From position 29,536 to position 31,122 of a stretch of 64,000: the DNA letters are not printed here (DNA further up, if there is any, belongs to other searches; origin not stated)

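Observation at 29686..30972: Unassigned class-I-aldolase-like TIM-barrel gene as terminal gene of the BMC operon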

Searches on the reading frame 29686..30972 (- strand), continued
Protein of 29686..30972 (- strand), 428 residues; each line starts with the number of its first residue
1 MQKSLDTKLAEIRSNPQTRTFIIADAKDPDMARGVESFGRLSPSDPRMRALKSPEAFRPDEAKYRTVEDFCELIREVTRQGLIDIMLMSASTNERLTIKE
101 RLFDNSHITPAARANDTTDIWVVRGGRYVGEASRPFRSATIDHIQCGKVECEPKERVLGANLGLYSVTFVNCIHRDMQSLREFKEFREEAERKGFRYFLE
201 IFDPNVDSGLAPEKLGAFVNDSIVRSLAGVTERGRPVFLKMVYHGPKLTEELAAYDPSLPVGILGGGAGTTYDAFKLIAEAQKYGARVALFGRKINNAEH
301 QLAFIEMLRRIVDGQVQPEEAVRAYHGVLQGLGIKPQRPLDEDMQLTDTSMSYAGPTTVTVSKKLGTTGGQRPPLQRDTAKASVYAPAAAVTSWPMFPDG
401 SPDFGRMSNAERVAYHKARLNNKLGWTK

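Call 63: search_protein_families(library=pfam, proteins=[L016:8687-9982:+, L044:8744-9919:+, L044:11364-12268:+, L054:6720-7577:+, L054:4087-4962:-, L074:11257-12423:+, L074:6582-7364:+, L082:6321-6902:+, L037:11337-13208:+, L081:3-1064:+], max_evalue=0.001)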
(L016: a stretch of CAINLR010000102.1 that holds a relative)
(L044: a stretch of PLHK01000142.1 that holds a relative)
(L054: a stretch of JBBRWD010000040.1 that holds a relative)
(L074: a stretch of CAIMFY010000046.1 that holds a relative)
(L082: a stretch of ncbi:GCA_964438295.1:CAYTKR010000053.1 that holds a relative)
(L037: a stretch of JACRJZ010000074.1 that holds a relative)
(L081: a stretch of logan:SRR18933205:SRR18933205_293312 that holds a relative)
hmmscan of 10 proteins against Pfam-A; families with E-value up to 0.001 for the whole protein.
L016:8687-9982:+ (431 aa): 2 families
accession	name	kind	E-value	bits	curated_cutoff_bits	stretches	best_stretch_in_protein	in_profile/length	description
PF25270.1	Khk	-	4.1e-48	164.9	35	1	82-426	23-363/365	Prokaryotic ketohexokinase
PF00294.29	PfkB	-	1.3e-09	38.3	25.8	1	298-415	183-295/302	pfkB family carbohydrate kinase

L044:8744-9919:+ (391 aa): 2 families
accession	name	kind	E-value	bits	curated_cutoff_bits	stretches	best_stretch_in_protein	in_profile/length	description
PF25270.1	Khk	-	2e-47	162.6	35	1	37-383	21-363/365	Prokaryotic ketohexokinase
PF00294.29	PfkB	-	2.9e-08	33.9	25.8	1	264-372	192-295/302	pfkB family carbohydrate kinase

L044:11364-12268:+ (301 aa): 1 family
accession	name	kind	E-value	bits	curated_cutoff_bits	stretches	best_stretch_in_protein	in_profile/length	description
PF03320.18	FBPase_glpX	-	2.2e-89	299.8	27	1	15-301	1-271/307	Bacterial fructose-1,6-bisphosphatase, glpX-encoded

L054:6720-7577:+ (285 aa): 2 families
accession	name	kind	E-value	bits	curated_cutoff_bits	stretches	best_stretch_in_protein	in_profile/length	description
PF01557.24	FAA_hydrolase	-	1.6e-24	87.2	23.9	1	105-282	27-213/214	Fumarylacetoacetate (FAA) hydrolase C-terminal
PF10370.14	Rv2993c-like_N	-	0.00058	21.1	21.3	0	2-69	1-50/50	Rv2993c-like, N-terminal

L054:4087-4962:- (291 aa): 3 families
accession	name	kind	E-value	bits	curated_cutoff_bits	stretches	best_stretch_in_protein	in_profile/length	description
PF01614.24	IclR_C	-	5.1e-36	124.3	24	1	94-264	3-173/174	Bacterial transcriptional regulator IclR C-terminal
PF09339.16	HTH_IclR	-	1.7e-10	41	22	1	26-76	2-52/52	IclR helix-turn-helix domain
PF12802.13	MarR_2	-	0.00021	21.8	27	1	31-76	9-56/61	MarR family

L074:11257-12423:+ (388 aa): 2 families
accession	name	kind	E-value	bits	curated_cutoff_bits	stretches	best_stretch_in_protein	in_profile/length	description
PF01979.26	Amidohydro_1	-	1.1e-18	68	25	1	55-383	2-343/345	Amidohydrolase family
PF07969.17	Amidohydro_3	-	2.9e-12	47.3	29.7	1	333-377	407-452/472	Amidohydrolase family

L074:6582-7364:+ (260 aa): 5 families
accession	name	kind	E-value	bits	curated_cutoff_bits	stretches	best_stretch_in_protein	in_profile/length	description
PF00455.28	DeoRC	-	1.6e-44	152.1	31.8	1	80-238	2-160/160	DeoR C terminal sensor domain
PF08220.18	HTH_DeoR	-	2.2e-15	56.6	21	1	11-65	1-55/57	DeoR-like helix-turn-helix domain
PF08279.18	HTH_11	-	2.1e-08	34.4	25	1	11-50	1-41/55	HTH domain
PF00392.27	GntR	-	2.4e-05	24.4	27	1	26-62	26-62/64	Bacterial regulatory proteins, gntR family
PF25213.1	HVO_A0261_N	-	0.00091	19.5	35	0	10-65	11-65/86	HVO_A0261 N-terminal domain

L082:6321-6902:+ (193 aa): 0 families

L037:11337-13208:+ (623 aa): 3 families
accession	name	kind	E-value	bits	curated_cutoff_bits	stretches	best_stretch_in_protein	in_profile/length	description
PF14323.11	GxGYxYP_C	-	1.5e-24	87.6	27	1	397-511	5-112/242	GxGYxYP putative glycoside hydrolase C-terminal domain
PF16216.10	GxGYxYP_N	-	1.2e-06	28.6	23.9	1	57-118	17-71/72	GxGYxYP_N 1st domain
PF20957.2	GxGYxYP_N_2nd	-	6.1e-05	23.5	24.5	1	121-153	1-33/68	GxGYxYP_N second domain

L081:3-1064:+ (353 aa): 1 family
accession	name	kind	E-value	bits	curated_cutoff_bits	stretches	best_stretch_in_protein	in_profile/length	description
PF04587.20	ADP_PFK_GK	-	2.3e-15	56.7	27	1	15-320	85-429/430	ADP-specific Phosphofructokinase/Glucokinase conserved region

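Call 68: search_protein_families(library=pfam, proteins=[L076:9050-9694:+, L076:11173-12507:+, L076:12525-13103:+, L076:3069-3995:+, L076:9685-9957:+, L076:6660-6920:+, L076:10001-11182:+], max_evalue=0.01)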
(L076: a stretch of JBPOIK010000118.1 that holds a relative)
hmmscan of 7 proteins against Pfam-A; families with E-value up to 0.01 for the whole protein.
L076:9050-9694:+ (214 aa): 1 family
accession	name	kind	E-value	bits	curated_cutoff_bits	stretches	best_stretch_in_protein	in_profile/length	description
PF02502.23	LacAB_rpiB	-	0.00018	21.9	24.7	1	73-182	15-125/138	Ribose/Galactose Isomerase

L076:11173-12507:+ (444 aa): 5 families
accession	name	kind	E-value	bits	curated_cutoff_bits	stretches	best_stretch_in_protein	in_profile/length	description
PF01512.22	Complex1_51K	-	4.4e-40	137.5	31.2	1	17-156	1-149/150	Nuo51 FMN-binding domain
PF13375.12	RnfC_N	-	2.7e-11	43.8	25.6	1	379-431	26-77/101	RnfC Barrel sandwich hybrid domain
PF13534.11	Fer4_17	-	3.2e-11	44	22.2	1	255-316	1-61/61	4Fe-4S dicluster domain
PF10531.15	SLBB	-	2.5e-09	37.2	27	1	167-212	3-54/55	SLBB domain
PF22461.2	SLBB_2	-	0.0021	18.5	27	1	167-197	4-35/79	SLBB domain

L076:12525-13103:+ (192 aa): 1 family
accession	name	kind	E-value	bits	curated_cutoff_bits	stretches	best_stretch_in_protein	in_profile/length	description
PF00936.24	BMC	-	2.5e-40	136.8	24.5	2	4-76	1-74/75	BMC domain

L076:3069-3995:+ (308 aa): 10 families
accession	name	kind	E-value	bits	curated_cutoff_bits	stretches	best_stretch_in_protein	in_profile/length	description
PF00455.28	DeoRC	-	2.3e-46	158.1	31.8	1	119-273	3-159/160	DeoR C terminal sensor domain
PF08220.18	HTH_DeoR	-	7.8e-16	58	21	1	49-102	1-54/57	DeoR-like helix-turn-helix domain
PF08279.18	HTH_11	-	7e-05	23.1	25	1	49-90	1-43/55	HTH domain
PF12802.13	MarR_2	-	0.00016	22.2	27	1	56-96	13-54/61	MarR family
PF09339.16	HTH_IclR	-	0.00029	21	22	1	56-95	11-51/52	IclR helix-turn-helix domain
PF25213.1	HVO_A0261_N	-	0.00065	20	35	1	49-100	12-61/86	HVO_A0261 N-terminal domain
PF00392.27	GntR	-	0.00079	19.5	27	1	66-102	28-64/64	Bacterial regulatory proteins, gntR family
PF09012.17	FeoC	-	0.0013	19.3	21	1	51-96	3-48/69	FeoC like transcriptional regulator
PF22168.2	DIP2311-like_C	-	0.0018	19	27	1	54-98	11-55/63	Transcriptional regulator DIP2311-like, C-terminal domain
PF12840.13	HTH_20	-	0.0097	16.3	27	0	55-94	11-50/51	Helix-turn-helix domain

L076:9685-9957:+ (91 aa): 1 family
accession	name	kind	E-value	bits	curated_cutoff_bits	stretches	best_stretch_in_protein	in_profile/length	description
PF03319.19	EutN_CcmL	-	2.6e-17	63.5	25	1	1-88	1-83/83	Ethanolamine utilisation protein EutN/carboxysome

L076:6660-6920:+ (87 aa): 1 family
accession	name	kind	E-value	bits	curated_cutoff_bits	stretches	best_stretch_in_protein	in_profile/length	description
PF00936.24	BMC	-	2.6e-21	75.8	24.5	1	2-77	1-75/75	BMC domain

L076:10001-11182:+ (393 aa): 0 families

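Call 79: find_encoding_contigs(protein=P0045, flank=10000, max_places=2)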
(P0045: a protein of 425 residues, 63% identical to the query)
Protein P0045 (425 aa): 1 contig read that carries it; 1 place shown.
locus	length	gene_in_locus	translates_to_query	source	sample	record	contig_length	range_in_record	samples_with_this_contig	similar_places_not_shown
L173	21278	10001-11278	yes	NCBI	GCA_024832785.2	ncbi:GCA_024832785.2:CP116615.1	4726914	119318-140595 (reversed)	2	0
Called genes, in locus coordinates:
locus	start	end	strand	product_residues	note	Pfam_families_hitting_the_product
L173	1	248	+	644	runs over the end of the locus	PF13442:Cytochrome_CBB3 (weak), PF07635:PSCyt1 (weak), PF07626:PSD3, PF07637:PSD5, PF07631:PSD4, PF07627:PSCyt3, PF07624:PSD2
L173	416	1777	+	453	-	PF07586:HXXSHH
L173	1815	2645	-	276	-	PF08220:HTH_DeoR, PF00455:DeoRC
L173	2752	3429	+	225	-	PF06130:PTAC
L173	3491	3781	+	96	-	PF00936:BMC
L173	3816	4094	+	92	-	PF00936:BMC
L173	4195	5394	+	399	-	PF00871:Acetate_kinase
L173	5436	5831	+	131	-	PF05635:23S_rRNA_IVP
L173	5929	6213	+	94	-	PF00936:BMC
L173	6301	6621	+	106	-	PF03319:EutN_CcmL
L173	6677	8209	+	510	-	PF00171:Aldedh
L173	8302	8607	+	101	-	PF03319:EutN_CcmL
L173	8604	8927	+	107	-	PF03319:EutN_CcmL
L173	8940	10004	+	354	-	PF00596:Aldolase_II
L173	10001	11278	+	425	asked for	-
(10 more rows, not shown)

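Call 80: fold_search(model_id=the predicted structure, library=pdb)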
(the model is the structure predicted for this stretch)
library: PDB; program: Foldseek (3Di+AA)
matches with E <= 10: 1544; with E <= 0.001: 246
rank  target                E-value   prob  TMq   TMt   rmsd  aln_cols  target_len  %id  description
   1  3jrk_H                7.7e-10  1.00  0.42  0.54   8.7       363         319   15  A putative tagatose 1,6-diphosphate aldolase from Streptococcus pyogenes (released 2009-09-22)
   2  2qjh_A                8.1e-10  1.00  0.47  0.73   4.7       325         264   13  M. jannaschii ADH synthase covalently bound to dihydroxyacetone phosphate (released 2007-10-30)
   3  2qjg_O                9.7e-10  1.00  0.47  0.72   4.7       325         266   13  M. jannaschii ADH synthase complexed with F1,6P (released 2007-10-30)
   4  2qjg_K                1.2e-09  1.00  0.46  0.71   4.9       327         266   13  M. jannaschii ADH synthase complexed with F1,6P (released 2007-10-30)
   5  2qjg_H                1.3e-09  1.00  0.47  0.72   4.8       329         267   13  M. jannaschii ADH synthase complexed with F1,6P (released 2007-10-30)
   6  4p2v_F                1.4e-09  1.00  0.48  0.70   5.1       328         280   14  Structure of the AI-2 processing enzyme LsrF in complex with the product of the LsrG reaction P-HPD (released 2014-09-17)
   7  3mhg_A                1.5e-09  1.00  0.42  0.54   8.7       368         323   16  Dihydroxyacetone phosphate carbanion intermediate in tagatose-1,6-bisphosphate aldolase from Streptococcus pyogenes (released 2010-04-28)
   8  1ok6_A                1.6e-09  1.00  0.48  0.77   5.2       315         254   15  Orthorhombic crystal form of an Archaeal fructose 1,6-bisphosphate aldolase (released 2003-09-04)
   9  2qji_A                1.6e-09  1.00  0.47  0.71   5.0       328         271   13  M. jannaschii ADH synthase complexed with dihydroxyacetone phosphate and glycerol (released 2007-10-30)
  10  2qjg_P                1.6e-09  1.00  0.46  0.71   4.9       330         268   14  M. jannaschii ADH synthase complexed with F1,6P (released 2007-10-30)
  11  1w8s_E                1.7e-09  1.00  0.48  0.78   4.7       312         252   15  The mechanism of the Schiff Base Forming Fructose-1,6-bisphosphate Aldolase: Structural analysis of reaction intermedi (released 2005-03-23)
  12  2yce_E                1.7e-09  1.00  0.48  0.77   4.9       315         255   15  Structure of an Archaeal fructose-1,6-bisphosphate aldolase with the catalytic Lys covalently bound to the carbinolami (released 2011-04-27)
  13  2qjg_F                1.9e-09  1.00  0.47  0.73   5.0       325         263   13  M. jannaschii ADH synthase complexed with F1,6P (released 2007-10-30)
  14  2qjg_J                1.9e-09  1.00  0.49  0.73   5.0       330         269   14  M. jannaschii ADH synthase complexed with F1,6P (released 2007-10-30)
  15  2qjg_A                2.2e-09  1.00  0.47  0.70   4.9       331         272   13  M. jannaschii ADH synthase complexed with F1,6P (released 2007-10-30)
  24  4p2v_A                3.8e-09  1.00  0.49  0.71   4.8       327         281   13  Structure of the AI-2 processing enzyme LsrF in complex with the product of the LsrG reaction P-HPD (released 2014-09-17)
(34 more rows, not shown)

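Call 82: search_protein_families(library=pfam, alignment_id=A2, max_evalue=1)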
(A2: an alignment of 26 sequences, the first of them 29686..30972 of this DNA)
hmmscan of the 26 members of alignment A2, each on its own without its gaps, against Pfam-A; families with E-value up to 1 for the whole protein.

A. member 1, window:29686-30972:- (428 aa): 0 families

B. families by the number of members that match (of 26 scanned): 11 families
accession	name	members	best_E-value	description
PF08376.15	NIT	2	0.00044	Nitrate and nitrite sensing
PF14691.11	Fer4_20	1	6.7e-13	Dihydroprymidine dehydrogenase domain II, 4Fe-4S cluster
PF12838.12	Fer4_7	1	0.0017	4Fe-4S dicluster domain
PF18024.7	HTH_50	1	0.015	Helix-turn-helix domain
PF13187.11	Fer4_9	1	0.018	4Fe-4S dicluster domain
PF13208.11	TerB_N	1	0.028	TerB N-terminal domain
PF13237.11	Fer4_10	1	0.094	4Fe-4S dicluster domain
PF22608.2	DNAX_ATPase_lid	1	0.1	DNA polymerase III clamp loader subunit, ATPase lid domain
PF16772.10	TERF2_RBM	1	0.14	Telomeric repeat-binding factor 2 Rap1-binding motif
PF15596.11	Imm57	1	0.14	Immunity protein 57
PF20331.3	DUF6626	1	0.22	Family of unknown function (DUF6626)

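Call 91: list_cluster_members(proteins=[P0127, P0128, P0130, P0138, P0139, P0141, P0143, P0148, P0150, P0160])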
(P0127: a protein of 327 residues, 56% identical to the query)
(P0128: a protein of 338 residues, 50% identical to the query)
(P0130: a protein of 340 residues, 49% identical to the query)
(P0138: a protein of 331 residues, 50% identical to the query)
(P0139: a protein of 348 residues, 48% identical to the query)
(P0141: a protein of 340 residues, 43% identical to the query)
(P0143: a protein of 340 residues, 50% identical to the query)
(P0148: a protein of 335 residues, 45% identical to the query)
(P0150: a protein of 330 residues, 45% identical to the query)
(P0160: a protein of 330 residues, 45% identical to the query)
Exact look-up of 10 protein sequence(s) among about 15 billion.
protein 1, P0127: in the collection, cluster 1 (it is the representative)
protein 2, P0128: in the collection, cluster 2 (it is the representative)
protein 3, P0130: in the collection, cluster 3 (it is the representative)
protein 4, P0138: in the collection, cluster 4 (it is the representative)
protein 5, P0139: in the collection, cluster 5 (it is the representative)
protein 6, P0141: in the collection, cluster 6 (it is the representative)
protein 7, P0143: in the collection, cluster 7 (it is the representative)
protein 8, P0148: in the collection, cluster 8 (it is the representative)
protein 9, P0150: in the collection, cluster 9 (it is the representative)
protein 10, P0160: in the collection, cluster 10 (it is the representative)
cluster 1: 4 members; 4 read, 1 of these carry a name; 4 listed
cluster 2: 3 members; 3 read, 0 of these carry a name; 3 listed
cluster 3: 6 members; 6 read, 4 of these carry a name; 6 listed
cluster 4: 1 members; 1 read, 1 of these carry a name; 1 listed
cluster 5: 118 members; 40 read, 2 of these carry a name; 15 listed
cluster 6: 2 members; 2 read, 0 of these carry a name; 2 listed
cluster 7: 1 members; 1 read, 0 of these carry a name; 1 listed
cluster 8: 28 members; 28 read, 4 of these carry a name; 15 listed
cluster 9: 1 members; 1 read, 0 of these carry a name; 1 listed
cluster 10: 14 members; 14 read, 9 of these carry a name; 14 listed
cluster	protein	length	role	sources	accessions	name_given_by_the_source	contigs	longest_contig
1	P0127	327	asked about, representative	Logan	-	-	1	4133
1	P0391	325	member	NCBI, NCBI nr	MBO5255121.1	MAG: hypothetical protein J6B07_04780 [Opitutales bacterium] | hypothetical protein [Opitutales bacterium]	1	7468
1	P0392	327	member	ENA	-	-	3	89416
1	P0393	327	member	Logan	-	-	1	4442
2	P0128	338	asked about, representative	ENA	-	-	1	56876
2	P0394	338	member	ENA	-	-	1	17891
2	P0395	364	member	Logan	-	-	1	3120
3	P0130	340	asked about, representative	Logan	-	-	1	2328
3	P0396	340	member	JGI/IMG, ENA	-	hypothetical protein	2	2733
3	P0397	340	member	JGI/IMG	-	hypothetical protein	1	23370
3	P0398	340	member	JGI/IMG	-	hypothetical protein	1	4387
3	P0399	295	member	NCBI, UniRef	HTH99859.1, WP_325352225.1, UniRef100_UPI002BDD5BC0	MAG TPA: hypothetical protein VL752_02840, partial [Acidisoma sp.] | hypothetical protein n=1 Tax=Acidisoma sp. TaxID=1872115 RepID=UPI002BDD5BC0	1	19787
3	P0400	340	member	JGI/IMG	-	-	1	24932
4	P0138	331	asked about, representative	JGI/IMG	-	hypothetical protein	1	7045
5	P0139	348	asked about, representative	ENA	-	-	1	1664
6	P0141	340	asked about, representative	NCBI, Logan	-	-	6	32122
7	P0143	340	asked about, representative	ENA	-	-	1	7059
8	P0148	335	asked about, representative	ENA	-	-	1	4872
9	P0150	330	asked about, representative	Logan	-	-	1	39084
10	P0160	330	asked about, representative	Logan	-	-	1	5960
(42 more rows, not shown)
